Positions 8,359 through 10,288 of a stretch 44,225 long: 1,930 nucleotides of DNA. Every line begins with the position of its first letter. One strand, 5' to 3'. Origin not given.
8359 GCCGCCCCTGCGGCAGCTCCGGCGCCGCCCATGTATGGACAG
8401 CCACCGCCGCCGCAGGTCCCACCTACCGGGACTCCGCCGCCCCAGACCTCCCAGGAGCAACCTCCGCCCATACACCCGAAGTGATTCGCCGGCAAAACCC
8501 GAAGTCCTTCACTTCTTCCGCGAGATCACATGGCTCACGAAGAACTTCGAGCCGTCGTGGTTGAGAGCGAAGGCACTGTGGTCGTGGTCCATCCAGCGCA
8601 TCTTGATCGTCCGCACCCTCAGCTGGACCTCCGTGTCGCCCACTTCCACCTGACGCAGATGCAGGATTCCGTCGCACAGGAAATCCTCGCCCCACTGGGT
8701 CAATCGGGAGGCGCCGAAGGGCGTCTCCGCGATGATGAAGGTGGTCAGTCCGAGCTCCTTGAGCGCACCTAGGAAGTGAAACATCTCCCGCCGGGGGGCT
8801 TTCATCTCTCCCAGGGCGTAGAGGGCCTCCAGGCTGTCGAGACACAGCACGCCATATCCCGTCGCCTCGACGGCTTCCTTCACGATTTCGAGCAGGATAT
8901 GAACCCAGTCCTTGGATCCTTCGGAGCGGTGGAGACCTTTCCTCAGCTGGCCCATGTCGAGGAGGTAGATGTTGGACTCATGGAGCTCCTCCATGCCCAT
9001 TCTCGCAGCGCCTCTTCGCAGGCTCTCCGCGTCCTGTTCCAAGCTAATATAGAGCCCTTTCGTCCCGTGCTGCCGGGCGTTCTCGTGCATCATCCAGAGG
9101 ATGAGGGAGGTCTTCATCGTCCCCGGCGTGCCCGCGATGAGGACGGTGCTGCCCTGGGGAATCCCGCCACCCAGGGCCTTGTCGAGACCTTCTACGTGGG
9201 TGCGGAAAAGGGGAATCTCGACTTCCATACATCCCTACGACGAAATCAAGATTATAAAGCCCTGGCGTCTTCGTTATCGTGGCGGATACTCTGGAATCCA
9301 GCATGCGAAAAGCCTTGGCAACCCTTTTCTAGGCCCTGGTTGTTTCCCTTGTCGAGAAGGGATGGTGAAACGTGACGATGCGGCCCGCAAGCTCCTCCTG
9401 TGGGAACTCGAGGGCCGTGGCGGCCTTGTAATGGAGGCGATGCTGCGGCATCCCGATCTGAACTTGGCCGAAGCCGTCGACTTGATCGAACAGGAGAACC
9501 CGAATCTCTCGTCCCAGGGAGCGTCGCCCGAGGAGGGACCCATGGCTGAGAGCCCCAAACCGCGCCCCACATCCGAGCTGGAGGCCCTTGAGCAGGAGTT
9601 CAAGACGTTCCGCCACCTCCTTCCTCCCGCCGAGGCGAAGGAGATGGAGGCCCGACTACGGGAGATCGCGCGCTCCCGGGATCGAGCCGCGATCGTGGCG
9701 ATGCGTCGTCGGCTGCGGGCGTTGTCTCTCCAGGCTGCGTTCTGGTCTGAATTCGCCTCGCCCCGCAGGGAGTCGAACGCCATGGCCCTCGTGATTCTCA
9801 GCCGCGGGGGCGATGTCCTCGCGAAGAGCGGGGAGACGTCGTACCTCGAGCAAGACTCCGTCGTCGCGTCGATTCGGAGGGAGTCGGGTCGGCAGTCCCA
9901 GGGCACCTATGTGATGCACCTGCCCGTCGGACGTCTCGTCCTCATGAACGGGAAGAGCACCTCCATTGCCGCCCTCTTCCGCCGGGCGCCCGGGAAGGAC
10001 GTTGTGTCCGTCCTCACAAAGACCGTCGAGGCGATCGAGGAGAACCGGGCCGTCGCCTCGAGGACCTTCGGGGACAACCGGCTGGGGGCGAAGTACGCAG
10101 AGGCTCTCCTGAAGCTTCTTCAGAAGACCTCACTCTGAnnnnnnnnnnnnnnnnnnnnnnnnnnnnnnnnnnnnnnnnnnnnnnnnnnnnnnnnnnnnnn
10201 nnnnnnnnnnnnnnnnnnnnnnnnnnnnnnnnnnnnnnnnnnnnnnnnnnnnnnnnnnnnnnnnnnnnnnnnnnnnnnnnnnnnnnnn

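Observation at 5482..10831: Cluster of three KaiC/RadA-like single-domain ATPase paralogues, each beside a different small partner gene, next to sepF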

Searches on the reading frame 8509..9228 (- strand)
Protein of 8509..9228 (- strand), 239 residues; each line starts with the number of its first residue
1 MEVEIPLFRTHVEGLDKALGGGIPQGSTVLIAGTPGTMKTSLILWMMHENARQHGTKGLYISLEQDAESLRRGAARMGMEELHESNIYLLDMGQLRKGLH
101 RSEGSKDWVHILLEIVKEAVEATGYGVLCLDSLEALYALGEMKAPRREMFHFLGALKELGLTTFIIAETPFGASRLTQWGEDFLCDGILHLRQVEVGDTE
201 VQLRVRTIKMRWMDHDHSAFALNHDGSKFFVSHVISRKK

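Call 3: search_protein_families(library=pfam, proteins=[window:8509-9228:-], max_evalue=0.01)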
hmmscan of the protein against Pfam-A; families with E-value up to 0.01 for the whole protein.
window:8509-9228:- (239 aa): 6 families
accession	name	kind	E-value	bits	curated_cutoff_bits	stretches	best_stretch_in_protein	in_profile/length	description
PF06745.19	ATPase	-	9.3e-36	123.8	26.6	1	9-219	2-214/231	KaiC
PF13481.12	AAA_25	-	1.7e-09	38.1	27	1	15-158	22-175/195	AAA domain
PF03796.21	DnaB_C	-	5.2e-05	23.2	27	1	10-77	4-67/255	DnaB-like helicase C terminal domain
PF07088.17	GvpD_P-loop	-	0.0012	19.2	24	1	25-139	9-121/189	GvpD gas vesicle protein, P-loop domain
PF23442.1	DUF7125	-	0.0028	17.2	29.1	1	10-59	6-51/207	Family of unknown function (DUF7125)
PF00154.27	RecA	-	0.0071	16.3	27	0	5-65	30-90/262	recA bacterial DNA recombination protein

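Call 4: search_protein_families(library=ncbifam, proteins=[window:8509-9228:-], max_evalue=0.01)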
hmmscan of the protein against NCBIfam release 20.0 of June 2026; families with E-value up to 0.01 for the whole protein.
window:8509-9228:- (239 aa): 15 families
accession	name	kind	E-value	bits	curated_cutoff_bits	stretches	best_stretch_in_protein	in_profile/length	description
NF006799.0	PRK09302.1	equivalog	3.4e-27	95.2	408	1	4-226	9-235/515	circadian clock protein KaiC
TIGR03881.1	KaiC_arch_4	hypoth_equivalog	9.4e-23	81.1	247.8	1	9-224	4-220/231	KaiC domain-containing protein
TIGR03880.1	KaiC_arch_3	hypoth_equivalog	3.6e-21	75.7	249.45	1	12-228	2-214/224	KaiC domain-containing protein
TIGR02655.1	circ_KaiC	equivalog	5.9e-17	61.5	546.25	1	9-226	4-225/484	circadian clock protein KaiC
TIGR03877.1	thermo_KaiC_1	hypoth_equivalog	4.5e-15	55.8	307.25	1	9-217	5-218/238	KaiC domain-containing protein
TIGR00416.1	sms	equivalog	4.8e-12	45.4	403.05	1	4-104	72-150/454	DNA repair protein RadA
NF004723.0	PRK06067.1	subfamily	3.3e-10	39.9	194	1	7-203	15-206/243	flagellar accessory protein FlaH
TIGR03878.1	thermo_KaiC_2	hypoth_equivalog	2.9e-07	30.1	232.2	1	20-167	30-173/259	KaiC domain-containing protein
NF052589.1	ArlH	equivalog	4.2e-07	29.9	215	1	13-210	7-200/229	archaellum protein ArlH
NF004629.0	PRK05973.1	equivalog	7.2e-05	21.9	156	1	22-91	60-128/237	DNA helicase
TIGR03600.1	phage_DnaB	exception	7.7e-05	21.9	498.65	1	12-77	181-246/421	phage replicative helicase, DnaB family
TIGR00665.1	DnaB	equivalog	0.0001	21.2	385.25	1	8-71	178-240/435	replicative DNA helicase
TIGR02012.1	tigrfam_recA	equivalog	0.0015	17.9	325.3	1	5-65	33-93/321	recombinase RecA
NF006320.0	PRK08533.1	equivalog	0.0018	17.9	215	1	13-44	11-42/230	flagellar accessory protein FlaH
NF005852.0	PRK07773.1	equivalog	0.0056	15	780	1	12-70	204-261/886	replicative DNA helicase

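Call 5: find_homologous_proteins(query=window:8509-9228:-)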
Query window:8509-9228:- (239 aa): 266 proteins with E <= 0.001 among 546 candidates; the best 120 are listed.
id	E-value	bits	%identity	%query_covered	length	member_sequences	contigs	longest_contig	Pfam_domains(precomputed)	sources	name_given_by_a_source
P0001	5.5e-156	535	100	100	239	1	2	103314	PF06745.20,PF23442.2,PF13481.13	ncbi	-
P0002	3.4e-132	458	83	100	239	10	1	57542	PF06745.20,PF23442.2,PF13481.13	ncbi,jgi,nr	ncbi:MAG TPA: ATPase domain-containing protein [Thermoplasmata archaeon]|nr:ATPase domain-containing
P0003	1.5e-127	442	81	100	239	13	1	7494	PF06745.20,PF23442.2,PF13481.13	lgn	-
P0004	1.7e-127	442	79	100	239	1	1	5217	PF06745.20,PF23442.2,PF13481.13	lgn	-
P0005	2.4e-127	442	80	100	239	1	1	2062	PF06745.20,PF23442.2,PF13481.13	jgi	-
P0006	6.1e-127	440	80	100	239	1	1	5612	PF06745.20,PF23442.2,PF13481.13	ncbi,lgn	-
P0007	2.0e-125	435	79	100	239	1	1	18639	PF06745.20,PF07088.17,PF23442.2,PF13481.13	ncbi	ncbi:MAG: RAD55 family ATPase [Methanobacteriota archaeon]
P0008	6.1e-125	434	79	100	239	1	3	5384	PF06745.20,PF23442.2,PF13481.13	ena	-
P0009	1.1e-124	433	79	100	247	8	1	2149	PF06745.20,PF13481.13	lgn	-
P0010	1.6e-124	432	77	100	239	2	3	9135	PF06745.20,PF23442.2,PF13481.13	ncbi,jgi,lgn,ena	ncbi:MAG: ATPase domain-containing protein [Candidatus Thermoplasmatota archaeon]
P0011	5.0e-124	431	79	100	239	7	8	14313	PF06745.20,PF23442.2,PF13481.13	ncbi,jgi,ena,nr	ncbi:MAG TPA: ATPase domain-containing protein [Thermoplasmata archaeon]|nr:ATPase domain-containing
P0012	7.2e-124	430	78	100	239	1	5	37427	PF06745.20,PF13481.13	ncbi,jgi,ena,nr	ncbi:MAG: hypothetical protein A3K68_03230 [Euryarchaeota archaeon RBG_16_68_13]|nr:MAG: hypothetica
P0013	1.3e-123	429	79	100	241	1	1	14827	PF06745.20,PF13481.13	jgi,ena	-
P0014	2.1e-123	429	78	100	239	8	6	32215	PF06745.20,PF23442.2,PF13481.13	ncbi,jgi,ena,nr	ncbi:MAG TPA: ATPase domain-containing protein [Thermoplasmata archaeon]|nr:ATPase domain-containing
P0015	3.1e-123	428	77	100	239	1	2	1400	PF06745.20,PF23442.2,PF00154.28,PF13481.13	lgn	-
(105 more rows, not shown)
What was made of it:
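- NCBI names a homologue 'RAD55 family ATPase' (call 5).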

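Call 8: find_related_loci(query=A1, collection=genome_contigs, flank=10000)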
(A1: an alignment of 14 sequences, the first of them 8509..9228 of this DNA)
Query A1 (239 aa) in genome_contigs; peptide patterns used: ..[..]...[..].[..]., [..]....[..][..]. (x = any residue, [..] = any of these).
319 stretches matched a pattern; 161 encode a relative of the query (tblastn E <= 1e-3); the best 80 are kept; 80 distinct loci.
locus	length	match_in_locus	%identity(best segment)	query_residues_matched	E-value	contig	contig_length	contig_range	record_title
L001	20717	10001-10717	83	1-239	1e-137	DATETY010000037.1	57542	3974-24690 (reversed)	MAG TPA_asm: Thermoplasmata archaeon isolate SMAG_U8327 k141_2729414, whole genome shotgun sequence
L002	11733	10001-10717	79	1-239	2e-132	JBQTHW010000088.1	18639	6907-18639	MAG: Methanobacteriota archaeon isolate SAW39 c_000000218911, whole genome shotgun sequence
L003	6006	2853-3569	77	1-239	3e-131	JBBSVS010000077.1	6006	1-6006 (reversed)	MAG: Thermoplasmatota archaeon isolate H43-bin133_1 H43_bin133_1_000000000077, whole genome shotgun sequence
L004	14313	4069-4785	79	1-239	8e-131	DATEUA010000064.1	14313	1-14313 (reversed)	MAG TPA_asm: Thermoplasmata archaeon isolate SMAG_U8329 k141_2160180, whole genome shotgun sequence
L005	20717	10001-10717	77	1-239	1e-129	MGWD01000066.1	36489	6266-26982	MAG: Euryarchaeota archaeon RBG_19FT_COMBO_69_17 rbg_19ft_combo_scaffold_96, whole genome shotgun sequence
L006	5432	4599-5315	76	1-239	1e-129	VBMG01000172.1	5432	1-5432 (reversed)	MAG: Methanobacteriota archaeon isolate EA_17 14_0929_05_40cm_scaffold_45705, whole genome shotgun sequence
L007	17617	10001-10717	77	1-239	3e-129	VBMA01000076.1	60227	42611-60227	MAG: Methanobacteriota archaeon isolate EA_11 14_0903_13_40cm_scaffold_195, whole genome shotgun sequence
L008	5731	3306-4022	76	1-239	3e-129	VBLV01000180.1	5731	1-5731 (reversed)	MAG: Methanobacteriota archaeon isolate EA_6 14_0903_13_40cm_scaffold_35659, whole genome shotgun sequence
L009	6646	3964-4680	76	1-239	7e-129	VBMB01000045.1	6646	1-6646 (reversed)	MAG: Methanobacteriota archaeon isolate EA_12 14_1009_12_30cm_scaffold_11031, whole genome shotgun sequence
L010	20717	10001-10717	76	1-239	5e-129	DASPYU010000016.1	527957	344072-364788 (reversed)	MAG TPA_asm: Thermoplasmata archaeon isolate SMAG_U11601 k141_57208, whole genome shotgun sequence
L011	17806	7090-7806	76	1-239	1e-128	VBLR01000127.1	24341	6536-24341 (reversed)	MAG: Methanobacteriota archaeon isolate EA_2 14_0903_05_30cm_scaffold_897, whole genome shotgun sequence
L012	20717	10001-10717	76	1-239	2e-128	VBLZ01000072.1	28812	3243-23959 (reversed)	MAG: Methanobacteriota archaeon isolate EA_10 14_0929_12_30cm_scaffold_1278, whole genome shotgun sequence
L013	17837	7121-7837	76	1-239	1e-128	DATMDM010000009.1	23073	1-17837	MAG TPA_asm: Thermoplasmata archaeon isolate SMAG_U13408 k141_1604221, whole genome shotgun sequence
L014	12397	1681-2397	77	1-239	2e-128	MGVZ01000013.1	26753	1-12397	MAG: Euryarchaeota archaeon RBG_16_67_27 RBG_16_scaffold_14339, whole genome shotgun sequence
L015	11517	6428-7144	75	1-239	1e-127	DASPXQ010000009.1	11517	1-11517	MAG TPA_asm: Thermoplasmata archaeon isolate SMAG_U11571 k141_913513, whole genome shotgun sequence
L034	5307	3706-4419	56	1-238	1e-89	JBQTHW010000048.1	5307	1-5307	MAG: Methanobacteriota archaeon isolate SAW39 c_000000435740, whole genome shotgun sequence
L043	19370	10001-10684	48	10-238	2e-68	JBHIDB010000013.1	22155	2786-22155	MAG: Thermoplasmata archaeon isolate Baj_3_bin.8 NODE_179_length_22155_cov_22.010769, whole genome shotgun sequence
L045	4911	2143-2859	45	2-238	2e-65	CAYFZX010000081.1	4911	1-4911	MAG TPA_asm: uncultured Methanomassiliicoccales archaeon isolate ERP108616_co2_132 genome assembly, contig: NODE_38066_l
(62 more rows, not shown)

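Call 43: search_protein_families(library=padloc, proteins=[window:8509-9228:-], max_evalue=0.001)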
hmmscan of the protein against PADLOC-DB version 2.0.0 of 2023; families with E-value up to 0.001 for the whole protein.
window:8509-9228:- (239 aa): 1 family
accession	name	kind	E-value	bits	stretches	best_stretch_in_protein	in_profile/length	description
PDLC04140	mad8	-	8.3e-05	20.2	0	23-101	24-86/314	mads_8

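Call 86: search_protein_families(library=pfam, proteins=[L043:8666-9919:+, L043:10705-11343:+, L043:11262-12377:+, L043:6422-8488:-, L045:980-1870:-, L045:2768-3331:-, L045:3865-4470:+, L034:2991-4424:+, L034:4421-5107:+, L034:2223-2837:-], max_evalue=0.001)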
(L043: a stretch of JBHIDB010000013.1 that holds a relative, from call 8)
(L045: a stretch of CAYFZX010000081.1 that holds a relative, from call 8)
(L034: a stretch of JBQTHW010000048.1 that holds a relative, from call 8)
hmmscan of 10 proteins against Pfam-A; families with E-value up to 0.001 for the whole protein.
L043:8666-9919:+ (417 aa): 1 family
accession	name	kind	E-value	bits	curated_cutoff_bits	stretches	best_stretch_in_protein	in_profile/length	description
PF00162.24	PGK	-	3.6e-106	355.8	27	1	8-395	1-379/379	Phosphoglycerate kinase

L043:10705-11343:+ (212 aa): 0 families

L043:11262-12377:+ (371 aa): 0 families

L043:6422-8488:- (688 aa): 5 families
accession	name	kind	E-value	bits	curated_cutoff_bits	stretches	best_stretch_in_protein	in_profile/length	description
PF00308.24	Bac_DnaA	-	2.6e-51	174.4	23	1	286-445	3-162/162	Bacterial DnaA ATPAse domain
PF05763.18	DUF835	-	6.8e-24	84.6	33.1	1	554-680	8-134/136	Protein of unknown function (DUF835)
PF00004.35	AAA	-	2.2e-08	35.1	21.2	1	321-444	2-129/131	ATPase family associated with various cellular activities (AAA)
PF01695.23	IstB_IS21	-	2.3e-06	27.7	24.1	1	318-408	93-181/238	IstB-like ATP binding protein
PF13191.12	AAA_16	-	0.00027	21.9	32.6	0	316-421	24-139/167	AAA ATPase domain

L045:980-1870:- (296 aa): 4 families
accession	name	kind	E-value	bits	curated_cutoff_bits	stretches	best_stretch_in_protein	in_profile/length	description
PF00106.31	adh_short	-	1.2e-30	106.9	26.6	1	13-212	1-188/195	short chain dehydrogenase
PF13561.12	adh_short_C2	-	4.4e-24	85.8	27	1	19-259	1-229/236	Enoyl-(Acyl carrier protein) reductase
PF08659.16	KR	-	8.9e-10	39.2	22.6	1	14-105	2-95/180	KR domain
PF01370.27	Epimerase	-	4.3e-06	26.8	20.9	1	16-108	2-81/240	NAD dependent epimerase/dehydratase family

L045:2768-3331:- (187 aa): 0 families

L045:3865-4470:+ (201 aa): 0 families

L034:2991-4424:+ (477 aa): 0 families

L034:4421-5107:+ (228 aa): 0 families

L034:2223-2837:- (204 aa): 0 families

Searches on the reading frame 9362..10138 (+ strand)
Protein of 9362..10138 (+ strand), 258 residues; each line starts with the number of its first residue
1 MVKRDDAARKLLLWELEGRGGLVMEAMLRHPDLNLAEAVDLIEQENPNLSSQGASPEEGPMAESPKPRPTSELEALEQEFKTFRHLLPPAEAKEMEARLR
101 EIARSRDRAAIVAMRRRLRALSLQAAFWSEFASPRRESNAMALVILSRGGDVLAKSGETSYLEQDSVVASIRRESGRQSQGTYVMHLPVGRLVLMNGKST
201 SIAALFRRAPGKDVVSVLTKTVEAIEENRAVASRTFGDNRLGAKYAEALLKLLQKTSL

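Call 3: search_protein_families(library=pfam, proteins=[window:9362-10138:+], max_evalue=0.01)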
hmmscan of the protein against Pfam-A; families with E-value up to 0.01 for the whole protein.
window:9362-10138:+ (258 aa): 1 family
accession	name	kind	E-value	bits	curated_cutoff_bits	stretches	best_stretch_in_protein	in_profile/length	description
PF13801.11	Metal_resist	-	0.0086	16.7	29.2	0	68-129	23-86/125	Heavy-metal resistance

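Call 4: search_protein_families(library=ncbifam, proteins=[window:9362-10138:+], max_evalue=0.01)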
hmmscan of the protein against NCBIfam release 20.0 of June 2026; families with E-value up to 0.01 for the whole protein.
window:9362-10138:+ (258 aa): 0 families

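Call 20: find_homologous_proteins(query=window:9362-10138:+)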
Query window:9362-10138:+ (258 aa): 197 proteins with E <= 0.001 among 5078 candidates; the best 120 are listed.
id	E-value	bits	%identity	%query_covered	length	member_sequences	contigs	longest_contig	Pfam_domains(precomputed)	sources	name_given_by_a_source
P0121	5.2e-157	538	100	100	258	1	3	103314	-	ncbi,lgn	-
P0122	3.4e-114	398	74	100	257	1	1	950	-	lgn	-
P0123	2.1e-113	396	73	100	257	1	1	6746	-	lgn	-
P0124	2.7e-112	392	72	100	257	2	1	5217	-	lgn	-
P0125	1.0e-111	390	72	100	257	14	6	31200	-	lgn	-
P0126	2.5e-110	386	73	100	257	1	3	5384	-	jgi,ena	-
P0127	7.1e-110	384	71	100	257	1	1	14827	-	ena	-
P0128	9.4e-110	384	72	100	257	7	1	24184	-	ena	-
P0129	4.3e-109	382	71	100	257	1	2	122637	-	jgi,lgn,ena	-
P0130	2.8e-108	379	72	100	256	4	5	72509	-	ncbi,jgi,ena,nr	ncbi:MAG TPA: hypothetical protein VJ326_05865 [Thermoplasmata archaeon]|nr:hypothetical protein [Th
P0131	3.8e-108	378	70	96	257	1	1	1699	-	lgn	-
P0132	4.3e-108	378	70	100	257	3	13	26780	-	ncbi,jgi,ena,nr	ncbi:MAG TPA: hypothetical protein VJ300_03530 [Thermoplasmata archaeon]|nr:hypothetical protein [Th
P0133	4.5e-108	378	72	100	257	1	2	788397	-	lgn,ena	-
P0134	6.0e-108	378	72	100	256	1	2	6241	-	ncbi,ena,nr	ncbi:MAG TPA: hypothetical protein VJP06_04020 [Thermoplasmata archaeon]|nr:hypothetical protein [Th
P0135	6.6e-108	378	73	100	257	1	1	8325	-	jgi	jgi:hypothetical protein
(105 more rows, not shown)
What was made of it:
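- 9362..10138 (+): P258: lineage-specific 258-aa protein. N-terminal helices, a disordered Pro-rich linker, a helical hairpin, and a C-terminal Roadblock/LC7-like alpha/beta domain (about residues 140-256). 197 homologue clusters, all close (call 20).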

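Call 33: predict_structure(alignment_id=A2)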
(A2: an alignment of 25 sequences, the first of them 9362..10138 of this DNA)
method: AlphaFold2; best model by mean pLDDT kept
length: 258 residues; sequences in the alignment: 25
mean_pLDDT: 69.1   pTM: 0.42
mean pLDDT of the five models: 69.1, 66.8, 66.1, 63.6, 59.5
residues with pLDDT >= 90: 0; 70-90: 152; 50-70: 74; < 50: 32
segments of 3 or more residues with pLDDT < 50: 51-69, 127-137
pLDDT, mean of each block of 10 residues (from residue 1): 70 72 71 75 71 35 43 75 73 82 81 76 55 46 78 78 81 76 75 81 76 67 73 64 67 57
secondary structure, 60 per line:
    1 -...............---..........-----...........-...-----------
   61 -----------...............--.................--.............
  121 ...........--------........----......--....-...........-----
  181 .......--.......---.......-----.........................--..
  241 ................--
elements in order: H2-16 H20-29 H35-45 H72-86 H89-105 H108-131 E140-147 E152-157 H160-163 H165-175 E181-187 E190-196 E200-206 H212-236 H239-256
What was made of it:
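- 9362..10138 (+): AF2 pLDDT 69 (call 33).
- On Roadblock/LC7 (for P258 C-terminus): The AF2 model (pLDDT about 75-80 in this domain) has the expected strand and helix order (call 33).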

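Call 38: fold_search(model_id=the predicted structure, library=pdb)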
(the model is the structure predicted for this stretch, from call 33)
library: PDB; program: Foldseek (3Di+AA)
matches with E <= 10: 782; with E <= 0.001: 0
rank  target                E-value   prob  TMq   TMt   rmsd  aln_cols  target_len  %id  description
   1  9jq8_A                2.1e-03  1.00  0.23  0.46   5.2        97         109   18  Roadblock2 homodimer structure from Candidatus Prometheoarchaeum syntrophicum strain MK-D1 (released 2024-10-30)
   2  2vx8_B                3.1e-03  1.00  0.33  0.57   9.7       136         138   11  Vamp7 longin domain Hrb peptide complex (released 2008-09-16)
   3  6hjm_O                4.0e-03  1.00  0.24  0.46  12.5       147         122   14  Myxococcus xanthus MglB (released 2019-12-04)
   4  6hjm_S                4.3e-03  1.00  0.24  0.45  12.5       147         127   14  Myxococcus xanthus MglB (released 2019-12-04)
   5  6h5b_B                4.5e-03  1.00  0.30  0.53   4.1       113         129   13  Myxococcus xanthus MglA in complex with its GAP MglB and GTPgammaS (released 2019-11-27)
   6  9jq8_B                5.2e-03  1.00  0.27  0.53   4.6       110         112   17  Roadblock2 homodimer structure from Candidatus Prometheoarchaeum syntrophicum strain MK-D1 (released 2024-10-30)
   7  6hjm_C                5.2e-03  1.00  0.25  0.46  10.9       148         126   14  Myxococcus xanthus MglB (released 2019-12-04)
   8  6hjm_F                5.2e-03  1.00  0.24  0.45  12.0       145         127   14  Myxococcus xanthus MglB (released 2019-12-04)
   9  5mc7_A                5.5e-03  1.00  0.28  0.44   5.0       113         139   13  Crystal structure of Truncated Human Coatomer Protein Complex, subunit Z1 (CopZ1) (released 2016-12-28)
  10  4afi_B                5.8e-03  1.00  0.35  0.55   5.0       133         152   12  Complex between Vamp7 longin domain and fragment of delta-adaptin from AP3 (released 2012-05-30)
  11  6hjm_P                5.8e-03  1.00  0.25  0.44  11.2       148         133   14  Myxococcus xanthus MglB (released 2019-12-04)
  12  6hjm_R                6.8e-03  1.00  0.24  0.45   5.2        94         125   14  Myxococcus xanthus MglB (released 2019-12-04)
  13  6hjm_J                6.8e-03  1.00  0.23  0.45   5.3        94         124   14  Myxococcus xanthus MglB (released 2019-12-04)
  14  6hjm_A                6.8e-03  1.00  0.24  0.45  12.2       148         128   14  Myxococcus xanthus MglB (released 2019-12-04)
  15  6hjm_K                7.2e-03  1.00  0.23  0.46   3.9        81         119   12  Myxococcus xanthus MglB (released 2019-12-04)
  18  6hjm_L                8.0e-03  1.00  0.23  0.44   3.9        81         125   12  Myxococcus xanthus MglB (released 2019-12-04)
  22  6hjm_B                8.8e-03  1.00  0.25  0.46  10.4       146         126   14  Myxococcus xanthus MglB (released 2019-12-04)
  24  6hjm_H                9.3e-03  1.00  0.24  0.46   5.3        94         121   14  Myxococcus xanthus MglB (released 2019-12-04)
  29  6hjm_D                1.1e-02  1.00  0.23  0.46   3.8        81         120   12  Myxococcus xanthus MglB (released 2019-12-04)
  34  6hjm_E                1.1e-02  1.00  0.23  0.45   3.9        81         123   12  Myxococcus xanthus MglB (released 2019-12-04)
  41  6h5b_C                1.6e-02  1.00  0.23  0.45   4.0        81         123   12  Myxococcus xanthus MglA in complex with its GAP MglB and GTPgammaS (released 2019-11-27)
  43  6hjm_Q                1.6e-02  1.00  0.24  0.46  12.5       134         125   13  Myxococcus xanthus MglB (released 2019-12-04)
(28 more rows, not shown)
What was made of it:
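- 9362..10138 (+): Foldseek top hits are Roadblock, MglB, LAMTOR and longin structures, E 2e-3 to 2e-2 (call 38).
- Closest known: MglB / Roadblock-LC7 / LAMTOR platform proteins. Same: Top Foldseek hits are Asgard Roadblock2 9jq8, M. xanthus MglB 6hjm/6h5b and LAMTOR (call 38).
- P258 has a Roadblock-like fold (calls 33, 38).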

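Call 43: search_protein_families(library=padloc, proteins=[window:9362-10138:+], max_evalue=0.001)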
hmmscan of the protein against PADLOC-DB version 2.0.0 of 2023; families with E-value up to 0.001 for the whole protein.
window:9362-10138:+ (258 aa): 0 families
